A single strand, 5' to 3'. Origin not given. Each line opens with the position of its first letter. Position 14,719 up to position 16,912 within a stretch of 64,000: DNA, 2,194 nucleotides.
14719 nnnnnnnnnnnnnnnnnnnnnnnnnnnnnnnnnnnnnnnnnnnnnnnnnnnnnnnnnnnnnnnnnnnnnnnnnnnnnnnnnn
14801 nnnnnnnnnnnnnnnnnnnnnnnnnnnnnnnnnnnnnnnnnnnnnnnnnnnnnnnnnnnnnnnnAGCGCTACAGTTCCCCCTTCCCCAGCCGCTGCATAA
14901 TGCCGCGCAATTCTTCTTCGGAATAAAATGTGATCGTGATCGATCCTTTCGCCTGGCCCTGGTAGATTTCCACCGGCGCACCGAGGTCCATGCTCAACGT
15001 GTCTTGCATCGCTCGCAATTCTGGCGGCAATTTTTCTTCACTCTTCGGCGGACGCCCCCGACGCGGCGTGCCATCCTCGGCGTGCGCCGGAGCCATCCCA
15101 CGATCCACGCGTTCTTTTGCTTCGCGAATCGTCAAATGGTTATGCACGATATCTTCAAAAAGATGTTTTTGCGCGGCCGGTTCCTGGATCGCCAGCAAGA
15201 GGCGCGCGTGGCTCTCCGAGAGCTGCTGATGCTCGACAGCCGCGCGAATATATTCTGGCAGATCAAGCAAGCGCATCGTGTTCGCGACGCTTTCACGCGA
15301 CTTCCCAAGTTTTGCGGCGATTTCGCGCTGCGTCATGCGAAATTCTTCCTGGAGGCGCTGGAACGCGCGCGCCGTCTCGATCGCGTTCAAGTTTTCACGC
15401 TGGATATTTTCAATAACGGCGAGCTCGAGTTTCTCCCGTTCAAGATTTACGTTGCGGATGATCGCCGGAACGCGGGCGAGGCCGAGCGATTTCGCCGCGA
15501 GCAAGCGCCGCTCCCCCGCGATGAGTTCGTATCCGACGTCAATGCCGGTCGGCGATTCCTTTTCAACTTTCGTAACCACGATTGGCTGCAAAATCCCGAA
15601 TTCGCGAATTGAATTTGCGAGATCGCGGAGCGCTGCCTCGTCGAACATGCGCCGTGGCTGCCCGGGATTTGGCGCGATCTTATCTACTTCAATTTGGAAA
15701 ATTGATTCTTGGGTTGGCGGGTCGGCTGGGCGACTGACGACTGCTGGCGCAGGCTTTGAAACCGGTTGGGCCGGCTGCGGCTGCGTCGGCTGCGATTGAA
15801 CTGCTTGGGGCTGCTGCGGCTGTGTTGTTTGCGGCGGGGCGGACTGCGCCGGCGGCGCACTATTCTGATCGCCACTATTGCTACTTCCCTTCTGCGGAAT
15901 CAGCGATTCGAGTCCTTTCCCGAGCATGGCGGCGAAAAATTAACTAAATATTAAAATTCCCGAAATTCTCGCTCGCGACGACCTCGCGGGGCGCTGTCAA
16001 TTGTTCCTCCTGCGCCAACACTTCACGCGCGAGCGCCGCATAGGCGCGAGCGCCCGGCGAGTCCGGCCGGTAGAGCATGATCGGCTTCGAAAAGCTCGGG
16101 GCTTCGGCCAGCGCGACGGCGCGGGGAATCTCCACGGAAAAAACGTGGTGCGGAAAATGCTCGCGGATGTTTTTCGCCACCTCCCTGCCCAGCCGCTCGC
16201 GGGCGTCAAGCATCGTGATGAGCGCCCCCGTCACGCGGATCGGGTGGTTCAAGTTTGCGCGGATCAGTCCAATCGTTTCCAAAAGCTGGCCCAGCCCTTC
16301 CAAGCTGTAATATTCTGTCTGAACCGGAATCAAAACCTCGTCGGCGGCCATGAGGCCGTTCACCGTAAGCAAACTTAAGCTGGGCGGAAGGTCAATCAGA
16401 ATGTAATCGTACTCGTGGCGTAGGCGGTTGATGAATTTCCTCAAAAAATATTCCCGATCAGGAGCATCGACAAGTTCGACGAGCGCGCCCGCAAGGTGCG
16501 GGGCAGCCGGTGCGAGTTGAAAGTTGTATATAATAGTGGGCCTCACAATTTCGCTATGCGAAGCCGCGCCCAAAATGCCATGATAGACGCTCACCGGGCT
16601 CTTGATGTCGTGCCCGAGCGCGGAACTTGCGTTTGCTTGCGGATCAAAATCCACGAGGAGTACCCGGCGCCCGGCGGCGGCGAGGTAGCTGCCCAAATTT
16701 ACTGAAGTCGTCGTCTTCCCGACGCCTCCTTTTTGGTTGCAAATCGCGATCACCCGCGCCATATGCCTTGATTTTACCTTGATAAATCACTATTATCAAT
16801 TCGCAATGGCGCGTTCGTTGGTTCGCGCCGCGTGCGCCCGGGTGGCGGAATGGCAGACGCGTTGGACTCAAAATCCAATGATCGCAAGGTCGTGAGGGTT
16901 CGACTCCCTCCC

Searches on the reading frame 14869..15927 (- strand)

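Call 67: search_protein_families(library=pfam, proteins=[window:14869-15927:-], max_evalue=0.001)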
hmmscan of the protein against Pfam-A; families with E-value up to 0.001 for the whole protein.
window:14869-15927:- (352 aa): 4 families
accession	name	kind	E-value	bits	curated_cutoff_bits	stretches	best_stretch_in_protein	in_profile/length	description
PF17762.8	HTH_ParB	-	3.3e-32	111.1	22.6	1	178-275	1-98/102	ParB HTH domain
PF02195.25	ParB_N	-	1.5e-28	99.1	26.3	1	75-176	2-95/95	ParB N-terminal domain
PF23552.2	ParB_C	-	1.3e-08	34.6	23.8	1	302-348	3-50/50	ParB dimerisation domain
PF08535.16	KorB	-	0.00013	22.3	22.3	1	198-233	4-39/89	KorB domain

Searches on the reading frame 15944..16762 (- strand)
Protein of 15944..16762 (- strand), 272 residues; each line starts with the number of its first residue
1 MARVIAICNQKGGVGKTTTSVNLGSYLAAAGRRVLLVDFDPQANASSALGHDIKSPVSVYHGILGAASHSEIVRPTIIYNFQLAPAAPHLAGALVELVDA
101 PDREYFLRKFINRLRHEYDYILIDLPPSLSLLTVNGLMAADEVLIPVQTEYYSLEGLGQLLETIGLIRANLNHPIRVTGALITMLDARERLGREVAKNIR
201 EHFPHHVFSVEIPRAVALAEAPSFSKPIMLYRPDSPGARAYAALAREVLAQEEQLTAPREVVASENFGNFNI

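Call 67: search_protein_families(library=pfam, proteins=[window:15944-16762:-], max_evalue=0.001)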
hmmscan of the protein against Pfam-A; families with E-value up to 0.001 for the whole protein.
window:15944-16762:- (272 aa): 9 families
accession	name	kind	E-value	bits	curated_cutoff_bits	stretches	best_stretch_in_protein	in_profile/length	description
PF13614.12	AAA_31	-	4.2e-57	193.4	27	1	3-175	2-175/177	AAA domain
PF01656.29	CbiA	-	2.6e-27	95.7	25.4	1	5-228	1-125/125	CobQ/CobB/MinD/ParA nucleotide binding domain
PF06564.18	CBP_BcsQ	-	7.3e-14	52.3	21.3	1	5-246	4-231/234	Cellulose biosynthesis protein BcsQ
PF00142.24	Fer4_NifH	-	6.6e-12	45.9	25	1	10-53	7-50/271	4Fe-4S iron sulfur cluster binding proteins, NifH/frxC family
PF10609.15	ParA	-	4.7e-11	43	27.1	1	3-130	4-124/246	NUBPL iron-transfer P-loop NTPase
PF09140.17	MipZ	-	5.1e-10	39.5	20.7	1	4-42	2-40/262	ATPase MipZ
PF02374.21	ArsA_ATPase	-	2.3e-08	34.1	24.3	1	9-54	7-52/305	Anion-transporting ATPase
PF07015.17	VirC1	-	9.3e-05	22.3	24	1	4-40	3-39/231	VirC1 protein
PF16575.11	CLP1_P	-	0.00096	19.5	26.6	0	13-44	4-35/188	mRNA cleavage and polyadenylation factor CLP1 P-loop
